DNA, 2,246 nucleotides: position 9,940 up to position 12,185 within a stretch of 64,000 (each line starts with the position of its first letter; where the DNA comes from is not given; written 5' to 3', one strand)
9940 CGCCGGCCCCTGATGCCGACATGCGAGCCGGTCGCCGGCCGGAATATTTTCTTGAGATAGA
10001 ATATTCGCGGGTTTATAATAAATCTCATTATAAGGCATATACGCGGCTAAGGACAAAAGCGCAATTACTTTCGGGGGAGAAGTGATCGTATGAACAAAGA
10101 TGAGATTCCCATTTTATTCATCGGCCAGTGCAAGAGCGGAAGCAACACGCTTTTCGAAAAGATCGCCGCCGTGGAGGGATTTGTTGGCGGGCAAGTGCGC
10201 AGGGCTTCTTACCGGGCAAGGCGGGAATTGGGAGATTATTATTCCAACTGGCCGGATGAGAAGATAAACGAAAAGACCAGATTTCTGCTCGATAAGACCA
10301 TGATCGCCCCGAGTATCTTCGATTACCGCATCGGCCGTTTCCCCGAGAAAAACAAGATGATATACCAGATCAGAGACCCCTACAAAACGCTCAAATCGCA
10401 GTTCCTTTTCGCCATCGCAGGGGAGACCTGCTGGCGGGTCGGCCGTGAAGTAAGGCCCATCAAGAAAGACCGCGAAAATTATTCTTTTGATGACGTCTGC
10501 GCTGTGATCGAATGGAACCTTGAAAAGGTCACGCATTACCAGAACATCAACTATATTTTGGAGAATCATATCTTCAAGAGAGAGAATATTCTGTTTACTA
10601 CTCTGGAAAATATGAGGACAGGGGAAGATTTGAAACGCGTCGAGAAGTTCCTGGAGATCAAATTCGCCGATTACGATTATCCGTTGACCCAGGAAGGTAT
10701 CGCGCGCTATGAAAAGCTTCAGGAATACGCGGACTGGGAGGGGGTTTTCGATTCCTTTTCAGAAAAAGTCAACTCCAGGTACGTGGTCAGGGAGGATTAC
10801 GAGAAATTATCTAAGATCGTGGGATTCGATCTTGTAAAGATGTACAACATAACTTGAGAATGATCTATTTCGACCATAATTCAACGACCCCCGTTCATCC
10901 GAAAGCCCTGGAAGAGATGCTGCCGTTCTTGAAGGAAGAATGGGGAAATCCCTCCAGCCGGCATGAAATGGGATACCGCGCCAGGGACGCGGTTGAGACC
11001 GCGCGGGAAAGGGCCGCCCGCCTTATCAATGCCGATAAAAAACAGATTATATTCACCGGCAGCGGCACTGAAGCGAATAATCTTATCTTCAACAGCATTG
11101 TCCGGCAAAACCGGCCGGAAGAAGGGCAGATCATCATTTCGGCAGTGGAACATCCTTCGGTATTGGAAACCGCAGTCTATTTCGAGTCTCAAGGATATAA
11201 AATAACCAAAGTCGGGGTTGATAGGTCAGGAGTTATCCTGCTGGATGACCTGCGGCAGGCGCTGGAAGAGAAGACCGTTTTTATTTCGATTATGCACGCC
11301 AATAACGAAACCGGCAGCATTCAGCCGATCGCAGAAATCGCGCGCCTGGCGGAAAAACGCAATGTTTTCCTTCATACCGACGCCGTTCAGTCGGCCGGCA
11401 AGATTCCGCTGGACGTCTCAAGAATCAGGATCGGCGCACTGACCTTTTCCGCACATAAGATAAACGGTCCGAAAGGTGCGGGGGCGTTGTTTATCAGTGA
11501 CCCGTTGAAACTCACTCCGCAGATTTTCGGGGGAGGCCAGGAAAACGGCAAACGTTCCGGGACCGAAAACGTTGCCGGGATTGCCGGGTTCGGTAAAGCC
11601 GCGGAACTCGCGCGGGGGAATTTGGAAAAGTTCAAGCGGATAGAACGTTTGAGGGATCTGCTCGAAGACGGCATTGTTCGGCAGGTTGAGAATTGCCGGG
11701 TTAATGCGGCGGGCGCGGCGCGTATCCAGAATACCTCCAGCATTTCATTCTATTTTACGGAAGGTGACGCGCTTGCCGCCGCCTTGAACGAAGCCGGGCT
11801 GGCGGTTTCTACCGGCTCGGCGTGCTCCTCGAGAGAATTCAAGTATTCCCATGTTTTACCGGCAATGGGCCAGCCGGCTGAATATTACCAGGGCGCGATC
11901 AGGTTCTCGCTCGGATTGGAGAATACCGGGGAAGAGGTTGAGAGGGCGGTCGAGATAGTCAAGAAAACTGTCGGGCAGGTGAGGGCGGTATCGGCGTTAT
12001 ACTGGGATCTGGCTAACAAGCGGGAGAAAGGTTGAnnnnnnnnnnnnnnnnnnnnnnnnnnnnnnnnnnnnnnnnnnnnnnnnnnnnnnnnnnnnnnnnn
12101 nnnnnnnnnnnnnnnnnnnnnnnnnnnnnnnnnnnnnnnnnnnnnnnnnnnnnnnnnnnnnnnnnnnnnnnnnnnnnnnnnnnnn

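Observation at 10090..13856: Promoter-led five-gene cassette: sulfotransferase, cysteine desulfurase, APS kinase, NadM-like nucleotidyltransferase, PhnN-like kinase. PAPS module without an ATP sulfurylase.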

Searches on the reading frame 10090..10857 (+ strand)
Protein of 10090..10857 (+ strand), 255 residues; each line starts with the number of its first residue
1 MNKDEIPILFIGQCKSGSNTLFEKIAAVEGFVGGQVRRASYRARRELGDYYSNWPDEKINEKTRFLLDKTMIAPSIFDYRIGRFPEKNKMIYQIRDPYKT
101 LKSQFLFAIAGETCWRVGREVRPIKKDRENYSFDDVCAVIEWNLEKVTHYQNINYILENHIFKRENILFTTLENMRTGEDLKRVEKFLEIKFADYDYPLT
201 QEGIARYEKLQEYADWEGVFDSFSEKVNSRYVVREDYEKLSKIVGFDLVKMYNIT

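Call 3: search_protein_families(library=pfam, proteins=[window:10090-10857:+], max_evalue=0.1)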
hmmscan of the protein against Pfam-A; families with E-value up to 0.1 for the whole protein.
window:10090-10857:+ (255 aa): 1 family
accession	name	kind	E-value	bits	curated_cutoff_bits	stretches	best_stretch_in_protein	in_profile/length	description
PF00685.33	Sulfotransfer_1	-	0.003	17.4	22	1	86-193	89-184/255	Sulfotransferase domain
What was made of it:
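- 10090..10857 (+): g1: divergent PAPS-type sulfotransferase-fold protein (255 aa). The window protein itself is below the Pfam cutoff (call 3).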

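Call 4: search_protein_families(library=ncbifam, proteins=[window:10090-10857:+], max_evalue=0.1)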
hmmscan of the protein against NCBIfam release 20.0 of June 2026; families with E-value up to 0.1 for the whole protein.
window:10090-10857:+ (255 aa): 2 families
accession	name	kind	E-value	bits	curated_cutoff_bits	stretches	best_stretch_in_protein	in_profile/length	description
TIGR03652.1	FeS_repair_RIC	equivalog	0.075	12.8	204.7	0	148-189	113-152/216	iron-sulfur cluster repair di-iron protein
NF058561.1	BT_2158_fam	equivalog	0.097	11.2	750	0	180-236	50-106/487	glycoside 3-dehydrogenase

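Call 39: list_cluster_members(proteins=[P0024, P0027, P0033, P0023, P0001, window:10090-10857:+, window:12032-12592:+, window:10854-12035:+])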
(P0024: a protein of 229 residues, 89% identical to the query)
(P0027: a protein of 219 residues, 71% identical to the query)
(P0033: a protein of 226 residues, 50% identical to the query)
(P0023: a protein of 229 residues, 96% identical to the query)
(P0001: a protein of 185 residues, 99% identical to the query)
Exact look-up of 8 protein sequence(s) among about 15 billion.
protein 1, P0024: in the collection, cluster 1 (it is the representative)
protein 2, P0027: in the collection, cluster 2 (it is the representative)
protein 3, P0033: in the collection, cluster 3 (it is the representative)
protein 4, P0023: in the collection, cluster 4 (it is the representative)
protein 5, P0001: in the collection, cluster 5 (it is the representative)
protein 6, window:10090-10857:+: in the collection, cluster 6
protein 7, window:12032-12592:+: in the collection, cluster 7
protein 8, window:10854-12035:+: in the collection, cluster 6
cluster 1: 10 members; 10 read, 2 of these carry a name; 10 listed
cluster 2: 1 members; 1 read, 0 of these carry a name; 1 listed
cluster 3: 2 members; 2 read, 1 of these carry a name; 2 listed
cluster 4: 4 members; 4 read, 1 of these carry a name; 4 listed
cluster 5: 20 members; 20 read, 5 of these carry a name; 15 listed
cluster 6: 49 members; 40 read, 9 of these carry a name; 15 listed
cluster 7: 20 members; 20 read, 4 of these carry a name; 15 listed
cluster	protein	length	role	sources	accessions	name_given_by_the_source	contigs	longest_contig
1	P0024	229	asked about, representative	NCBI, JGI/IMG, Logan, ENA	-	ribose 1,5-bisphosphokinase PhnN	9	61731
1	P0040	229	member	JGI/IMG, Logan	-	ribose 1,5-bisphosphokinase PhnN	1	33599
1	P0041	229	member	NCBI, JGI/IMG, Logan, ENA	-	-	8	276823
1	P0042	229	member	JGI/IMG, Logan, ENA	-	-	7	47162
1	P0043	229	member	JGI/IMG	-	-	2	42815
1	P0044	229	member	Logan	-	-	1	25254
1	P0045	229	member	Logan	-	-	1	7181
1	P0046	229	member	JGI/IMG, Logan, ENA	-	-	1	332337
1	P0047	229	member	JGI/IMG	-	-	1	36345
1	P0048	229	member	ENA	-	-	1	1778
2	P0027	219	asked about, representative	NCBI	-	-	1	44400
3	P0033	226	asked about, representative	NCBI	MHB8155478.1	MAG: hypothetical protein ACYDFR_05455 [Candidatus Omnitrophota bacterium]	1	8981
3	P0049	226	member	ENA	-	-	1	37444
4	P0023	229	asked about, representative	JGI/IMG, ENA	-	-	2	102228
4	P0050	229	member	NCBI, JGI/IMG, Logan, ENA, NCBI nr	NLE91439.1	MAG: hypothetical protein GX598_02705 [Elusimicrobia bacterium] | hypothetical protein [Elusimicrobiota bacterium]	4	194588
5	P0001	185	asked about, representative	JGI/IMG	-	-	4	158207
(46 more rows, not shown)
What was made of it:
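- Source annotations call g4 'nicotinamide mononucleotide adenylyltransferase' and g5 'PhnN' (call 39).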

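Call 45: find_homologous_proteins(query=window:10090-10857:+)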
Query window:10090-10857:+ (255 aa): 2 proteins with E <= 0.001 among 193 candidates.
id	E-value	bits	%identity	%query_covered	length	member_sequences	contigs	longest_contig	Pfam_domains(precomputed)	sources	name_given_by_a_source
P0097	5.1e-38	149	38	97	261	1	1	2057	-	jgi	jgi:hypothetical protein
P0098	5.2e-34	136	33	97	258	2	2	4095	-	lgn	-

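Call 48: search_solved_structures(query=A3, max_evalue=10, show_alignments=3)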
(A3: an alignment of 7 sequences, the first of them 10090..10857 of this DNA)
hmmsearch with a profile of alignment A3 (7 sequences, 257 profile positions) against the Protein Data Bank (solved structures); distinct sequences matched with E-value up to 10: 14.
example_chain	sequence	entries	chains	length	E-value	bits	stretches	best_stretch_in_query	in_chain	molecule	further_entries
5x2b_D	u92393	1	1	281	0.00013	24.9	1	162-208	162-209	Sulfotransferase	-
5x2b_F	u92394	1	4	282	0.00013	24.9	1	162-208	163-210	Sulfotransferase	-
5x2b_C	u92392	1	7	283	0.00013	24.8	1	162-208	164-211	Sulfotransferase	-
1pox_A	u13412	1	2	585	0.026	17.4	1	161-226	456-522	PYRUVATE OXIDASE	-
1pow_A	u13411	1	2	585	0.041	16.7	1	162-226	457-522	PYRUVATE OXIDASE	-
6haf_A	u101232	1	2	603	0.044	16.6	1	162-226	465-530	Pyruvate oxidase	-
4fee_A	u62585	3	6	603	0.044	16.6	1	162-226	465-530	Pyruvate oxidase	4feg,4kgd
1y9d_A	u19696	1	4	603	0.046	16.6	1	162-226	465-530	Pyruvate oxidase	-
2ez4_A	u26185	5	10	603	0.15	14.9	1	162-226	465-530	Pyruvate oxidase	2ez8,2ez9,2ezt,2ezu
1q44_A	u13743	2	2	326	0.23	14.2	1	165-195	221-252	Steroid Sulfotransferase | Flavonol sulfotransferase-like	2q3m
7eov_A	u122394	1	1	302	0.28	14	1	86-194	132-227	cytosolic sulfotransferase SULT2A8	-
7d1x_A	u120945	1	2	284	0.29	13.9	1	86-195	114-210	Sulfotransferase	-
4gbm_A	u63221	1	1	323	0.37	13.6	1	63-125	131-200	CurM Sulfotransferase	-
6cau_A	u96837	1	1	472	1.5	11.5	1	6-75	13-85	UDP-N-acetylmuramate--L-alanine ligase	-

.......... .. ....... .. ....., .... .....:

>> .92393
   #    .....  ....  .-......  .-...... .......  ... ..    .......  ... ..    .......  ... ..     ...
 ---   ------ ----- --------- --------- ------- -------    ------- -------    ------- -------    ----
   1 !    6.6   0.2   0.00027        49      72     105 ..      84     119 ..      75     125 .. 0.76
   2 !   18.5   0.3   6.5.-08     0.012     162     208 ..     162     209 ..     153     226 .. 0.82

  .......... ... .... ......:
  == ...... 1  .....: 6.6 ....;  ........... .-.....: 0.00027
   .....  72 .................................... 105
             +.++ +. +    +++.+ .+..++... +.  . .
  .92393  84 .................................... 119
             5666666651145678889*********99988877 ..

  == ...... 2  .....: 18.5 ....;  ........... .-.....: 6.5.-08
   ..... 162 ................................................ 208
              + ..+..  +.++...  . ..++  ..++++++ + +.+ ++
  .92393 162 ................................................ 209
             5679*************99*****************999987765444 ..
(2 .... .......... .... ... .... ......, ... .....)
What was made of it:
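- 10090..10857 (+): The family profile hits sulfotransferase 5x2b at 1.3e-4 (call 48).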

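Call 71: search_protein_representatives(alignment_id=A4)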
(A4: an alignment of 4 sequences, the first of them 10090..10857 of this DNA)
Query: 4 sequences, 257 profile positions. Proteins with E-value up to 0.001 (for the whole library): 12; up to 1e-10: 9; up to 1e-30: 9. The best 12 are listed.
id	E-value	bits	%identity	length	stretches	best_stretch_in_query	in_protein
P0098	2.6e-139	479.4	-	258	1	1-257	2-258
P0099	1.1e-58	215.3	-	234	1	24-257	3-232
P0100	9.2e-56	205.6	-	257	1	4-256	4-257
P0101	1.2e-52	195.4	-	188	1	69-256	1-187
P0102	2.9e-49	184.3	-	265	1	5-256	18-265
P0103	1.2e-47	179.1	-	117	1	137-257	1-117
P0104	1.1e-33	133.4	-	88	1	35-110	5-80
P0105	1.1e-32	130.0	-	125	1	136-256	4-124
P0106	2.4e-32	128.9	-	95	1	4-97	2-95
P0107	2.5e-07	46.9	-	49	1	220-257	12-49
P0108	5.9e-05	39.1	-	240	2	7-126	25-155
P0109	2.9e-04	36.9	-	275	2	158-203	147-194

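Call 72: search_protein_families(library=pfam, proteins=[P0108, P0109, P0100, P0102, P0098], max_evalue=0.1)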
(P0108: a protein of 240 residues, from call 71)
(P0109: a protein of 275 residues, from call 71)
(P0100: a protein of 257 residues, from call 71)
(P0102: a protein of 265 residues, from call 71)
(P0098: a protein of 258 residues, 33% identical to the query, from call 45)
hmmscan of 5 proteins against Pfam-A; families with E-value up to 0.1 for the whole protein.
P0108 (240 aa): 2 families
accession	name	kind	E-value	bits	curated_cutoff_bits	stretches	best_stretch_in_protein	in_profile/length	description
PF00685.33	Sulfotransfer_1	-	5e-14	52.7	22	1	25-198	4-182/255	Sulfotransferase domain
PF13469.12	Sulfotransfer_3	-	2.1e-12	48.2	27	2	112-197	124-212/216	Sulfotransferase family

P0109 (275 aa): 2 families
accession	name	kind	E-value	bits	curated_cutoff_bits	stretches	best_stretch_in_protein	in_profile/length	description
PF00685.33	Sulfotransfer_1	-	1.2e-14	54.7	22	1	11-184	4-186/255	Sulfotransferase domain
PF13469.12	Sulfotransfer_3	-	6.5e-13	49.9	27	2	99-180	126-213/216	Sulfotransferase family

P0100 (257 aa): 0 families

P0102 (265 aa): 2 families
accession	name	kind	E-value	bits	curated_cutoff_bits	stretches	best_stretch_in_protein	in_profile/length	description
PF00685.33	Sulfotransfer_1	-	1.4e-07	31.6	22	1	94-207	88-185/255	Sulfotransferase domain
PF23543.1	DUF6688_C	-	0.043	14.3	25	0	206-258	48-100/112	DUF6688 C-terminal domain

P0098 (258 aa): 3 families
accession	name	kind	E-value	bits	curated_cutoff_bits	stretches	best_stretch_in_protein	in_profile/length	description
PF00685.33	Sulfotransfer_1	-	0.00012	22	22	1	86-199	90-185/255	Sulfotransferase domain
PF15797.10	DUF4706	-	0.0066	17.2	27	1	39-103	14-74/108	Domain of unknown function (DUF4706)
PF13469.12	Sulfotransfer_3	-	0.024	15.3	27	1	88-193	126-214/216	Sulfotransferase family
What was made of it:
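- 10090..10857 (+): Family member P0102 passes Pfam Sulfotransfer_1, and the nearest outside relatives score 52-55 bits (calls 71, 72).
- On PAPS-dependent sulfotransferase superfamily (g1): The nearest outside relatives score 52-55 bits (call 72).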

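Call 92: search_protein_families(library=padloc, proteins=[window:10090-10857:+], max_evalue=0.01)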
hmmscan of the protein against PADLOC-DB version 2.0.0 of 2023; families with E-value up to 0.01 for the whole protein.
window:10090-10857:+ (255 aa): 0 families

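Call 93: search_protein_families(library=phrogs, proteins=[window:10090-10857:+], max_evalue=0.001)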
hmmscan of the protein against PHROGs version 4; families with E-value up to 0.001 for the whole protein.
window:10090-10857:+ (255 aa): 0 families

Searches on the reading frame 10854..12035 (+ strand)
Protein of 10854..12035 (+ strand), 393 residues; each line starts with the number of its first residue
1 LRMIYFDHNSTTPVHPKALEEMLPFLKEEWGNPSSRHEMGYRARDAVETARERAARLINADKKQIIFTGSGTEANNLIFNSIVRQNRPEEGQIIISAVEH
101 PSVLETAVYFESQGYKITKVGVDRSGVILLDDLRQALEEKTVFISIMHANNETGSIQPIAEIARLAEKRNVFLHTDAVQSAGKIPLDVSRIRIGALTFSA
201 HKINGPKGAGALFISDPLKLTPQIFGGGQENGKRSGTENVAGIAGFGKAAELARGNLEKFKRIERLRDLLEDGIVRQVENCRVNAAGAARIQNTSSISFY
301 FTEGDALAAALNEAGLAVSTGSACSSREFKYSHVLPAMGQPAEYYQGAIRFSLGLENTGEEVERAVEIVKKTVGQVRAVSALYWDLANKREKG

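Call 3: search_protein_families(library=pfam, proteins=[window:10854-12035:+], max_evalue=0.1)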
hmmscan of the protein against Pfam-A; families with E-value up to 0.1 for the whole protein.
window:10854-12035:+ (393 aa): 3 families
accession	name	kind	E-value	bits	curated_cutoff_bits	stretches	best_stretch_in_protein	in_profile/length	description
PF00266.25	Aminotran_5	-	3.2e-76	257.2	21.5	1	4-364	1-370/371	Aminotransferase class-V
PF01212.27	Beta_elim_lyase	-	4e-10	39.9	27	1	47-177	34-169/288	Beta-eliminating lyase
PF01041.23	DegT_DnrJ_EryC1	-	1.4e-05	25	19.8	1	62-183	39-152/360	DegT/DnrJ/EryC1/StrS aminotransferase family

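Call 4: search_protein_families(library=ncbifam, proteins=[window:10854-12035:+], max_evalue=0.1)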
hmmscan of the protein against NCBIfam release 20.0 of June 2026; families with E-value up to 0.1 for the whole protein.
window:10854-12035:+ (393 aa): 42 families (the best 25 are shown)
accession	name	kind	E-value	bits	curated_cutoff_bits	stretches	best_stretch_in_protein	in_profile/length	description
TIGR03402.1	FeS_nifS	equivalog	2.1e-134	448.1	530.75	1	4-381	1-378/379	cysteine desulfurase NifS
NF010611.0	PRK14012.1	equivalog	4.4e-107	358.5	548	1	4-383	7-389/406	IscS subfamily cysteine desulfurase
TIGR02006.1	IscS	equivalog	4.6e-105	351.9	643.2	1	4-386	5-387/402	IscS subfamily cysteine desulfurase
TIGR03235.1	DNA_S_dndA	equivalog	1.2e-104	350.4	480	1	5-353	1-353/353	cysteine desulfurase DndA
TIGR03403.1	nifS_epsilon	equivalog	8.1e-99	331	587.7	1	4-381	1-381/382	NifS family cysteine desulfurase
NF002806.0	PRK02948.1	subfamily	4.2e-87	292.6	304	1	3-375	1-374/381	IscS subfamily cysteine desulfurase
TIGR01977.1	am_tr_V_EF2568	hypoth_equivalog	3.6e-48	164.5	377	1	4-371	1-375/376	cysteine desulfurase family protein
TIGR01979.1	sufS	subfamily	1e-46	159.6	475.1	2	2-227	18-248/403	SufS family cysteine desulfurase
NF041166.1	f2_encap_cargo1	exception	5.7e-42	144.6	800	1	2-371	245-622/623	family 2A encapsulin nanocompartment cargo protein cysteine desulfurase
NF008126.0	PRK10874.1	equivalog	1.9e-28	99.7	607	1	4-373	21-396/401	cysteine desulfurase CsdA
NF006791.0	PRK09295.1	equivalog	2.2e-27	96.2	661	1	36-369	58-398/406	cysteine desulfurase SufS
TIGR03392.1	FeS_syn_CsdA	equivalog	3.3e-27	95.7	493.6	1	4-372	18-392/398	cysteine desulfurase CsdA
NF040779.1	Sec_lyase_SclA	exception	6.1e-26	91.2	525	1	4-371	1-375/378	selenocysteine lyase SclA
TIGR01976.1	am_tr_V_VC1184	hypoth_equivalog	2.5e-19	69.8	352.35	1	2-218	18-235/401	cysteine desulfurase-like protein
TIGR04343.1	egtE_PLP_lyase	equivalog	1.8e-13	50.1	400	1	40-224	45-227/370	ergothioneine biosynthesis PLP-dependent enzyme EgtE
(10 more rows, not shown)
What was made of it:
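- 10854..12035 (+): g2: group-I (IscS/NifS/DndA-like) cysteine desulfurase. Present only in the window's lineage of the module. Aminotran_5 3e-76; NifS TIGR03402 448 bits, below its cutoff of 530 (calls 3, 4).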

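Call 92: search_protein_families(library=padloc, proteins=[window:10854-12035:+], max_evalue=0.01)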
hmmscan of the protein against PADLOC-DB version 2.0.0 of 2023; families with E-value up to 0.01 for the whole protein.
window:10854-12035:+ (393 aa): 2 families
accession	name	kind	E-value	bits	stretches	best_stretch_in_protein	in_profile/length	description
PDLC02759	SspA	-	1.6e-133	443.7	1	5-377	1-374/374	SspA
PDLC02657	DndA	-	3.3e-133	442.6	1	4-373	1-372/372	DndA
